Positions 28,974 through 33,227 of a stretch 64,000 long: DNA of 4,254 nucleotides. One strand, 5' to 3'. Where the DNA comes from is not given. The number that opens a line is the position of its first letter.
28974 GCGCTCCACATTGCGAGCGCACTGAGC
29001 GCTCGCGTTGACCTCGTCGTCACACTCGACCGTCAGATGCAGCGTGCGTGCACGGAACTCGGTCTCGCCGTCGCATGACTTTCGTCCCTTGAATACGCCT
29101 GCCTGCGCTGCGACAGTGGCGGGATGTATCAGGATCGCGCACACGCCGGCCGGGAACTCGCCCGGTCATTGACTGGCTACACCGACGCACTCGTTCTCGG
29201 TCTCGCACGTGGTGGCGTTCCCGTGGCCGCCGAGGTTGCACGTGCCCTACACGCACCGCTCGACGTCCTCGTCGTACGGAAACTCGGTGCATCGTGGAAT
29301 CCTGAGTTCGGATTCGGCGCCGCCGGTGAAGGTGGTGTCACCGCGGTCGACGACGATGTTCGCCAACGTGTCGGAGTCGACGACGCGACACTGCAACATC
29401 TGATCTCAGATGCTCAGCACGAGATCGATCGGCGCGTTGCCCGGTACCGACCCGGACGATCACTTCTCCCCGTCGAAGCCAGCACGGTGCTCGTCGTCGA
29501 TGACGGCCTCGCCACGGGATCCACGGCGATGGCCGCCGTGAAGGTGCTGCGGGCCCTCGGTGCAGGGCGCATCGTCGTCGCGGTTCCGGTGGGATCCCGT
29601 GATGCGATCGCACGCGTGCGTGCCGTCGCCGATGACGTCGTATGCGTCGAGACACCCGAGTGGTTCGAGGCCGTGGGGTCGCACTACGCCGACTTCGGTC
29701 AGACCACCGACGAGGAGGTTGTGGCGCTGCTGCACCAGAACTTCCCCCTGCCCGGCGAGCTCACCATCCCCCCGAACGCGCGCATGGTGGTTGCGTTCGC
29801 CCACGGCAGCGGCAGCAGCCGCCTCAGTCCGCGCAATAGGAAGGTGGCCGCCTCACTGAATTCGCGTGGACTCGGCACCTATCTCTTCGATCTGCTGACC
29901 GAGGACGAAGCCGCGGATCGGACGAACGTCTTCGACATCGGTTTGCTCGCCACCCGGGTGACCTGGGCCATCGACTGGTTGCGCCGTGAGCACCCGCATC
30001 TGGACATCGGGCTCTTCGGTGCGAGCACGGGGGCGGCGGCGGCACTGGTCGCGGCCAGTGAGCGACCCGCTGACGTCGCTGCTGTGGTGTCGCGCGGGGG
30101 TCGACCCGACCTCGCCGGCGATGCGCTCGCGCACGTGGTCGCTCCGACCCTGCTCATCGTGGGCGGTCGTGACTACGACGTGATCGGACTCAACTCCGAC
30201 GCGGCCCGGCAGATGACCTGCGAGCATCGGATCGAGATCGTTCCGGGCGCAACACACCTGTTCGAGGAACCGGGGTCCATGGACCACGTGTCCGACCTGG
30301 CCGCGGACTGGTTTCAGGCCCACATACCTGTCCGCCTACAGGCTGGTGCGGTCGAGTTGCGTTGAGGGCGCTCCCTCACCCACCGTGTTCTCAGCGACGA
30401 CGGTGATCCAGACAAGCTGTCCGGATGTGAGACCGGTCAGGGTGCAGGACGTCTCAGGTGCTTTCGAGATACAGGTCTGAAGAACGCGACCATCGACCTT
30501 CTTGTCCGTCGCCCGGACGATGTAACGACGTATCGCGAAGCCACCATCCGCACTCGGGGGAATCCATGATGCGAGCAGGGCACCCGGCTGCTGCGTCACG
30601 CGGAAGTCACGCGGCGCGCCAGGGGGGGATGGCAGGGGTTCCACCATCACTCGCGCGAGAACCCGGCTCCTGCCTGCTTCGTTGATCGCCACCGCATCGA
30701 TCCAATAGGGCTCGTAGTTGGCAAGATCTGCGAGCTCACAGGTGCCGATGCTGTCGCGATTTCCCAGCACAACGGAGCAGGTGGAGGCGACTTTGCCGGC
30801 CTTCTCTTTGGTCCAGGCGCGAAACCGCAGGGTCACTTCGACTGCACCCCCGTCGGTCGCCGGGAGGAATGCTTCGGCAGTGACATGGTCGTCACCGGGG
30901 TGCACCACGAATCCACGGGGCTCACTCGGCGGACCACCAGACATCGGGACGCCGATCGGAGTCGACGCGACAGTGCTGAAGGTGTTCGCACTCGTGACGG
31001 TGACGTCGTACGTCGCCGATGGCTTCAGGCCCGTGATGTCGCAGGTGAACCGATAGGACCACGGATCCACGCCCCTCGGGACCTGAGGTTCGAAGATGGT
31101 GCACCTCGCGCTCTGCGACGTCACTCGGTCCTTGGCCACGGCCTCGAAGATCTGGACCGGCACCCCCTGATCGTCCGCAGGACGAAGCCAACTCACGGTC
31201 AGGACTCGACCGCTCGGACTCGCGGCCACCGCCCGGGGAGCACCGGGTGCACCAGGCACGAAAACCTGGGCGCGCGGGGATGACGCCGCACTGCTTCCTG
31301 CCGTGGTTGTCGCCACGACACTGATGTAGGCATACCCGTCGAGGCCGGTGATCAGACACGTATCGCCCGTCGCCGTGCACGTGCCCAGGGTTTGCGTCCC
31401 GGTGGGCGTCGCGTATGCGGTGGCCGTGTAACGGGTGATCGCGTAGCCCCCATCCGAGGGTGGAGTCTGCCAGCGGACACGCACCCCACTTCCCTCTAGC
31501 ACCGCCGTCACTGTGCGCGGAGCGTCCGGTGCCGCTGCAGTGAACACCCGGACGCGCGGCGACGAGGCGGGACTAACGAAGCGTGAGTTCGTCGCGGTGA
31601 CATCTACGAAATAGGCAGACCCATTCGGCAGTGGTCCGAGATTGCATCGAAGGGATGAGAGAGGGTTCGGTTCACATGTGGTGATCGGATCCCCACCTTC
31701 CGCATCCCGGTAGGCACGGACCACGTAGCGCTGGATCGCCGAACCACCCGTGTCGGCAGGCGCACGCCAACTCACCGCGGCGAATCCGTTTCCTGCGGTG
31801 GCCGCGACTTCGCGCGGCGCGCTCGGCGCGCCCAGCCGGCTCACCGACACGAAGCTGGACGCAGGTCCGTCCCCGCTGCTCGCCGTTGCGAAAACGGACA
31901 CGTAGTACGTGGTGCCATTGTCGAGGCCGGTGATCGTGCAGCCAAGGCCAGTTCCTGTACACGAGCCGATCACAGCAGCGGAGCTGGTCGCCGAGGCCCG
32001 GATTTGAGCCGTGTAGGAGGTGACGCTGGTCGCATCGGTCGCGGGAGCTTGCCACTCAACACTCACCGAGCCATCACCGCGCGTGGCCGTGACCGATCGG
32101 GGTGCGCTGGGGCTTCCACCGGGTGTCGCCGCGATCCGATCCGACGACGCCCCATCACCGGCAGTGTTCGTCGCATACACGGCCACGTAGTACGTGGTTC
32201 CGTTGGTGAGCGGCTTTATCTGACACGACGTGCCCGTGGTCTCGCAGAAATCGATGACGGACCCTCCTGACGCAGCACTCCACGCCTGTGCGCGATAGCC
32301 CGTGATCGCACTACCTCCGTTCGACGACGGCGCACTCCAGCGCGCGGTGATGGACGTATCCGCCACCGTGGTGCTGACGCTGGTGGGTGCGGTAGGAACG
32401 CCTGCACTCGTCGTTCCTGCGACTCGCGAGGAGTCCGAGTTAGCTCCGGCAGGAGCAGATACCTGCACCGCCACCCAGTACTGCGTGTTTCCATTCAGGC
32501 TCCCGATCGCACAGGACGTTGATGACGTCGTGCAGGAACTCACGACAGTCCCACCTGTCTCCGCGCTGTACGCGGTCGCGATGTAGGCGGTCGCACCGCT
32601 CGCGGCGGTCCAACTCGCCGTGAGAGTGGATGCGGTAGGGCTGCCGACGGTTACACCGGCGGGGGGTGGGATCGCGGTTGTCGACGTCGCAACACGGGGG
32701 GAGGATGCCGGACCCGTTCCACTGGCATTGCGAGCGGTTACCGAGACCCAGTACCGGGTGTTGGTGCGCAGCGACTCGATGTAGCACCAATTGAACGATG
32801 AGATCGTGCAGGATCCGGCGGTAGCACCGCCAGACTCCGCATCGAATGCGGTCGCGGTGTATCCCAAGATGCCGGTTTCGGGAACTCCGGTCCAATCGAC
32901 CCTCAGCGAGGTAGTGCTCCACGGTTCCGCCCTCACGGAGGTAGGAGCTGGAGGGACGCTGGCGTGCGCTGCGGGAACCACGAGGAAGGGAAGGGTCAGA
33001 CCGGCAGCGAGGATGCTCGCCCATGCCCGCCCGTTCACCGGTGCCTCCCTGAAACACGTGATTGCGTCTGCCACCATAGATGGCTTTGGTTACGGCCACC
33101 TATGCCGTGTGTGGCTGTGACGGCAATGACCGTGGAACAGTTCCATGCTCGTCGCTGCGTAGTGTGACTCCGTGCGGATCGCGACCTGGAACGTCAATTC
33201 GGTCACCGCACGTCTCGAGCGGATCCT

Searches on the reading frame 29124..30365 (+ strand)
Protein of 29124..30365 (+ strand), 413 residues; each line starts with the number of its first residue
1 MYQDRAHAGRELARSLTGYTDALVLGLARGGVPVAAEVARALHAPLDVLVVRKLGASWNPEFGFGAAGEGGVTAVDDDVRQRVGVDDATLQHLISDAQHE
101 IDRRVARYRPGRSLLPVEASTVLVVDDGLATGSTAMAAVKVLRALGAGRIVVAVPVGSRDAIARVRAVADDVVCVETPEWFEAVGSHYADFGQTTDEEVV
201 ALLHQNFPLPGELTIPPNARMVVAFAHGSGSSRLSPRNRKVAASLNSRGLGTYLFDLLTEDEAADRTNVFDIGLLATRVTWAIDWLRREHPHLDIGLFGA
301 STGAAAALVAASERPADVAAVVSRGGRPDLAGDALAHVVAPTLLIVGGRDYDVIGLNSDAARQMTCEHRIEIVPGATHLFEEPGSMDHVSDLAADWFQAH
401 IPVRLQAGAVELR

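Call 62: search_protein_families(library=pfam, proteins=[window:29124-30365:+])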
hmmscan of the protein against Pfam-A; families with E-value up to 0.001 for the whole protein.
window:29124-30365:+ (413 aa): 5 families
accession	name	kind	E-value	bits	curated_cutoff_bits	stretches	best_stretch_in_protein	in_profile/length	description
PF00156.33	Pribosyltran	-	2.8e-14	53.2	26.3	1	14-185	24-151/158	Phosphoribosyl transferase domain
PF12146.15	Hydrolase_4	-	2.1e-06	27.7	27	1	218-322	2-105/239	Serine aminopeptidase, S33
PF14681.12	UPRTase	-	3.8e-06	27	27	1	118-172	119-175/206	Uracil phosphoribosyltransferase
PF20408.4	Abhydrolase_11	-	0.00011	22.5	27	1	221-387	3-174/193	Alpha/beta hydrolase domain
PF01738.24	DLH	-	0.00014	22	21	1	283-389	85-198/217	Dienelactone hydrolase family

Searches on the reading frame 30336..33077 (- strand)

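Call 62: search_protein_families(library=pfam, proteins=[window:30336-33077:-])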
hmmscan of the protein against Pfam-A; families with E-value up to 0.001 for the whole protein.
window:30336-33077:- (913 aa): 5 families
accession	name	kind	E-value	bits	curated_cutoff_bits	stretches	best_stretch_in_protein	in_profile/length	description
PF00041.27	fn3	-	1.7e-63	211.3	25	6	230-316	2-82/84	Fibronectin type III domain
PF16656.11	Pur_ac_phosph_N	-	1.2e-18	67.8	30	2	331-400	8-83/93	Purple acid Phosphatase, N-terminal domain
PF25059.1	FN3_DSCAM-DSCAML_C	-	3.5e-16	59.8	39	0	178-231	37-89/89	DSCAM/DSCAML C-terminal Fn3-like domain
PF10179.15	NDNF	-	8.3e-15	55.4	27.3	1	357-399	76-110/127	Neuron-derived neurotrophic factor, first Fn(III) domain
PF25523.1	Ig_RIMBP2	-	1.7e-05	25.2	27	0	818-861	2-52/105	RIMBP2-like, immunoglobulin-like domain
